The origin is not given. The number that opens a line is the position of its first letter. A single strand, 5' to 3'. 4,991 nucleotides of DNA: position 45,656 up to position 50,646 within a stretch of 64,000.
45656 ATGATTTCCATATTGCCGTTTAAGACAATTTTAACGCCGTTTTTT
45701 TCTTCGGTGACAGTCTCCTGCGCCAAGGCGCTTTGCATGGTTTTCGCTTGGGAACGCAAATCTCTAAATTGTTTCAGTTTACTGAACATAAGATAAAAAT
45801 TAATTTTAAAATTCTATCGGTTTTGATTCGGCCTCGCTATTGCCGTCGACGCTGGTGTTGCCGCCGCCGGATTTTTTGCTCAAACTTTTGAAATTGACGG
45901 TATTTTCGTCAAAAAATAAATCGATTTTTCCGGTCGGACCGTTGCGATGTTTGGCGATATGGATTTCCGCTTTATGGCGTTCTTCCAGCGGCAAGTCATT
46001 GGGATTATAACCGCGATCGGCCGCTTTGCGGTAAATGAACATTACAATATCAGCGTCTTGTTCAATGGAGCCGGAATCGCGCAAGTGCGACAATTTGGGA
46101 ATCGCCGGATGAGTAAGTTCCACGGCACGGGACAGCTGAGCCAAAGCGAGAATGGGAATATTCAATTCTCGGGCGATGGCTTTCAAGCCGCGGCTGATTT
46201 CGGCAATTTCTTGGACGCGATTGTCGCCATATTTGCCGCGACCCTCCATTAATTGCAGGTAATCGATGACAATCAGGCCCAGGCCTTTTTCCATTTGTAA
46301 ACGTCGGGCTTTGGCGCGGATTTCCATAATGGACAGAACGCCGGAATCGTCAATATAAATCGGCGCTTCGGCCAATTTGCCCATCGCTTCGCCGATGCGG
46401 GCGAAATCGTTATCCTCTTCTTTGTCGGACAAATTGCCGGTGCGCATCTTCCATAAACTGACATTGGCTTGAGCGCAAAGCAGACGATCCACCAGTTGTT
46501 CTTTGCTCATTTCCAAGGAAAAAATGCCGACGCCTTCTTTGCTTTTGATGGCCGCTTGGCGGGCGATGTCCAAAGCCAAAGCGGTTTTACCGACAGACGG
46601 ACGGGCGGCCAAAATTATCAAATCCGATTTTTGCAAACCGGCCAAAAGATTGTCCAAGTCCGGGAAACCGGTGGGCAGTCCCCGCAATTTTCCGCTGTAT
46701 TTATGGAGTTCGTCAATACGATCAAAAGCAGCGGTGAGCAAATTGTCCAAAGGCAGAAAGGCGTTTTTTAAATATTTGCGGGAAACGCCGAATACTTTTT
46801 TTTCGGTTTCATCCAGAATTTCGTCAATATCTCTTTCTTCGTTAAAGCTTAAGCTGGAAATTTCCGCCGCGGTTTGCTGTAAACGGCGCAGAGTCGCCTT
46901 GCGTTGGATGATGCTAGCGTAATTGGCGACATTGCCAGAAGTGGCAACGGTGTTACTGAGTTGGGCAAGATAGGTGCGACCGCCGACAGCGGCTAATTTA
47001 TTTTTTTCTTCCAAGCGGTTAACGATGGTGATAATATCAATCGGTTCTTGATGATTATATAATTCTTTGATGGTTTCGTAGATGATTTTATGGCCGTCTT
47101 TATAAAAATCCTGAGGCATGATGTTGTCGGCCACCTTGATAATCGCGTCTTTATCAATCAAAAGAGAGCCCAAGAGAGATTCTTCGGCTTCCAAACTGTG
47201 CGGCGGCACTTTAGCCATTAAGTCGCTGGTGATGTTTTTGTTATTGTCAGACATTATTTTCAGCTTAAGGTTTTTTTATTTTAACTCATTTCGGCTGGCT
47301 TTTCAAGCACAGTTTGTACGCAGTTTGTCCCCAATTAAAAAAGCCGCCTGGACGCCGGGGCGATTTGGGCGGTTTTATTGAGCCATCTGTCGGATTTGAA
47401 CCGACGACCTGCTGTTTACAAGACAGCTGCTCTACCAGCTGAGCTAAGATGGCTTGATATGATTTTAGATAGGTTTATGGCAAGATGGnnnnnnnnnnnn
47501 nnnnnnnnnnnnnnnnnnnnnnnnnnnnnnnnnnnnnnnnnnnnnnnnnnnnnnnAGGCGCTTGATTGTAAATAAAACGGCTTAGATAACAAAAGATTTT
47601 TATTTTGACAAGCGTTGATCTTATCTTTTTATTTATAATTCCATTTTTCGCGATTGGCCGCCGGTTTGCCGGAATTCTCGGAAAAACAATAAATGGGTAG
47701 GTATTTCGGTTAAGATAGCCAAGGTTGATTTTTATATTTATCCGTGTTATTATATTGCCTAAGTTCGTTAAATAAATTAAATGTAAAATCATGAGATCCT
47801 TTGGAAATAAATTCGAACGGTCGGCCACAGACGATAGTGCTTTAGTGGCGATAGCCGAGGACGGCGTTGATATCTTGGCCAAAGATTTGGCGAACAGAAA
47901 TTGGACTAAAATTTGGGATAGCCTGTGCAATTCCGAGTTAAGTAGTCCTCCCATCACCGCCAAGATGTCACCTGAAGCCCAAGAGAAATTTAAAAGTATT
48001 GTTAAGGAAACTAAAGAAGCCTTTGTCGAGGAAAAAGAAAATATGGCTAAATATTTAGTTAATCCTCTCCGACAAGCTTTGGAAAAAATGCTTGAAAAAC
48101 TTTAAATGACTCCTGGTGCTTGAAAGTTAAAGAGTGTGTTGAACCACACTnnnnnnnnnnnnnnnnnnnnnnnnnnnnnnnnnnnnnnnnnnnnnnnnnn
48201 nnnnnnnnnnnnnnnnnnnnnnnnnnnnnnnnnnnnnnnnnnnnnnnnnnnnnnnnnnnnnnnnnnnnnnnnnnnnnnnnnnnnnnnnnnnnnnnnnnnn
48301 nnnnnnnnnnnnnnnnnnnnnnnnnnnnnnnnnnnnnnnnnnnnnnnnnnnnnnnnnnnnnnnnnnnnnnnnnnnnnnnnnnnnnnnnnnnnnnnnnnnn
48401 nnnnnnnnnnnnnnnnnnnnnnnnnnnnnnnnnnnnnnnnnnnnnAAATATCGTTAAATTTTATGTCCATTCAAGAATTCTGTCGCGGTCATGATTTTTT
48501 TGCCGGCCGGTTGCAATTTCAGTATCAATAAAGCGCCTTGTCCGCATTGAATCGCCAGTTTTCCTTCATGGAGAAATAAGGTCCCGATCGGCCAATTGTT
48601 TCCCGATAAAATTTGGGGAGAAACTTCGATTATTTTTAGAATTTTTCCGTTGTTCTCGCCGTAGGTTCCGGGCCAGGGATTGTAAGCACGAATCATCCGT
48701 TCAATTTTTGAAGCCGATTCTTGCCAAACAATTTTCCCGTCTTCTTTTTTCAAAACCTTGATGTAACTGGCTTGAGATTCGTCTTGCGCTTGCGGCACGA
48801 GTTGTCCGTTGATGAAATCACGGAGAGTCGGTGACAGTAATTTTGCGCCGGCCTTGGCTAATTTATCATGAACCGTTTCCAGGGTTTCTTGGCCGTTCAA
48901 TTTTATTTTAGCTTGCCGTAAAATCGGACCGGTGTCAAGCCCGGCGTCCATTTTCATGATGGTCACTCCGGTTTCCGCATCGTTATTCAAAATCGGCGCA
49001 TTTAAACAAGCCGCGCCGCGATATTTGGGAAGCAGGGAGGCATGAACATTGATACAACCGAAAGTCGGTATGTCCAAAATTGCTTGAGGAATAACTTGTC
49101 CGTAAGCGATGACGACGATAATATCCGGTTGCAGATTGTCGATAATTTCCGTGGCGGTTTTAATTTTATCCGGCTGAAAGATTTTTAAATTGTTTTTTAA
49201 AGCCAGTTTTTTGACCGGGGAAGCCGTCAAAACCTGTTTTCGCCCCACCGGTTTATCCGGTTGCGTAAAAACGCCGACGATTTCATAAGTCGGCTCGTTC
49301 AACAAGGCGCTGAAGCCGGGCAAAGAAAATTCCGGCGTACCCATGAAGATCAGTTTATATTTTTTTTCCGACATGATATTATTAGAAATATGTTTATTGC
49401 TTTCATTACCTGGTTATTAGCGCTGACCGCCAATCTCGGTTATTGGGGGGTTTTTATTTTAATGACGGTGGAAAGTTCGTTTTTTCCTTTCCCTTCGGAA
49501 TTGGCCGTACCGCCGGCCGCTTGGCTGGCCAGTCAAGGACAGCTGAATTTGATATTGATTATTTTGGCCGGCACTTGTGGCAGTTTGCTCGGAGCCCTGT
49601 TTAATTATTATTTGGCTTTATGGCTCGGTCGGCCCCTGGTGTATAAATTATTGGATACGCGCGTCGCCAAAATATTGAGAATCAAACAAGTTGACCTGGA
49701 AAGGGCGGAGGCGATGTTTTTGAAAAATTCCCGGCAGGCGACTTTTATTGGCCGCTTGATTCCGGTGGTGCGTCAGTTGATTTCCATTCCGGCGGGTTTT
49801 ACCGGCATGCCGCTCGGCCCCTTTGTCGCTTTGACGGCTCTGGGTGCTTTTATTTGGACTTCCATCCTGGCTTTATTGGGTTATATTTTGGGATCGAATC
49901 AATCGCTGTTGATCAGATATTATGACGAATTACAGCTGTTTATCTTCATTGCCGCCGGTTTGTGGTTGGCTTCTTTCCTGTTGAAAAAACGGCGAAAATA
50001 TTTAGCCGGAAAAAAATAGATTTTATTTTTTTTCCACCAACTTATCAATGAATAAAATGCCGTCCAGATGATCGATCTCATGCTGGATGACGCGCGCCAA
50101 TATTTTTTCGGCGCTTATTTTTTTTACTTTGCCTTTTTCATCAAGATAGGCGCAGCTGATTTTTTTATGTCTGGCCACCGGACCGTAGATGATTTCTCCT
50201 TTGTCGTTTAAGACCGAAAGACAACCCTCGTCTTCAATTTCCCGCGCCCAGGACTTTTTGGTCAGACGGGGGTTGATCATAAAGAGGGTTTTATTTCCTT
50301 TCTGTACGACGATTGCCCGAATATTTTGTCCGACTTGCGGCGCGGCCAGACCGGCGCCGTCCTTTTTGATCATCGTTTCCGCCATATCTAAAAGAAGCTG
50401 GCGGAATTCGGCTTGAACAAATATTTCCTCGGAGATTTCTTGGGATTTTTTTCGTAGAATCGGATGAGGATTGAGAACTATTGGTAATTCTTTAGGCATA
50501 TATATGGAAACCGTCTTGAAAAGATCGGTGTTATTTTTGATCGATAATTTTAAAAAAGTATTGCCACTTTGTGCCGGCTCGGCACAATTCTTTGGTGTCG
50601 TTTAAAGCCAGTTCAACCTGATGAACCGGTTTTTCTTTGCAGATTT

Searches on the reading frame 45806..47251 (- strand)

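Call 22: search_protein_families(library=pfam, proteins=[window:45806-47251:-], max_evalue=0.001)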
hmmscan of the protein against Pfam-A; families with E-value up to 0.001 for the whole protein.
window:45806-47251:- (481 aa): 3 families
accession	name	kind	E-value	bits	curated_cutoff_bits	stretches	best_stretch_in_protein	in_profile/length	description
PF03796.21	DnaB_C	-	3e-100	335.3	27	1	191-455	1-254/255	DnaB-like helicase C terminal domain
PF00772.26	DnaB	-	1.1e-33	115.7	23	1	16-116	2-102/103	DnaB-like helicase N terminal domain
PF13481.12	AAA_25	-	4.4e-13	49.7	27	1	191-373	14-190/195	AAA domain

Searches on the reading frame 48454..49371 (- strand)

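Call 22: search_protein_families(library=pfam, proteins=[window:48454-49371:-], max_evalue=0.001)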
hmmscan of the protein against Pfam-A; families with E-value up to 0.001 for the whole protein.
window:48454-49371:- (305 aa): 2 families
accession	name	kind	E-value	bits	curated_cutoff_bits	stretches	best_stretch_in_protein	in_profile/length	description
PF00551.24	Formyl_trans_N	-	4.4e-37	128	26.1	1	27-180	25-178/181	Formyl transferase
PF02911.23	Formyl_trans_C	-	8e-27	93.8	21.1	1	207-303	2-99/100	Formyl transferase, C-terminal domain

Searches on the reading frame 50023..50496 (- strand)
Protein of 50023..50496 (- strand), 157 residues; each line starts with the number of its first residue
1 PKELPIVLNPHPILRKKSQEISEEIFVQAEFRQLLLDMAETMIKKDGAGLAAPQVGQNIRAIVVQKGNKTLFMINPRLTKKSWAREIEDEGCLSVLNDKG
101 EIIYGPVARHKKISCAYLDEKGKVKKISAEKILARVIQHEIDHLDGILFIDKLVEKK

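Call 22: search_protein_families(library=pfam, proteins=[window:50023-50496:-], max_evalue=0.001)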
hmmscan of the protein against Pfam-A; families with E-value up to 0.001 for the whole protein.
window:50023-50496:- (157 aa): 1 family
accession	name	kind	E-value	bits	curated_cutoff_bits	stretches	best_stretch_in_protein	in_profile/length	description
PF01327.26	Pep_deformylase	-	2.7e-43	147.7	22.8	1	5-156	3-153/156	Polypeptide deformylase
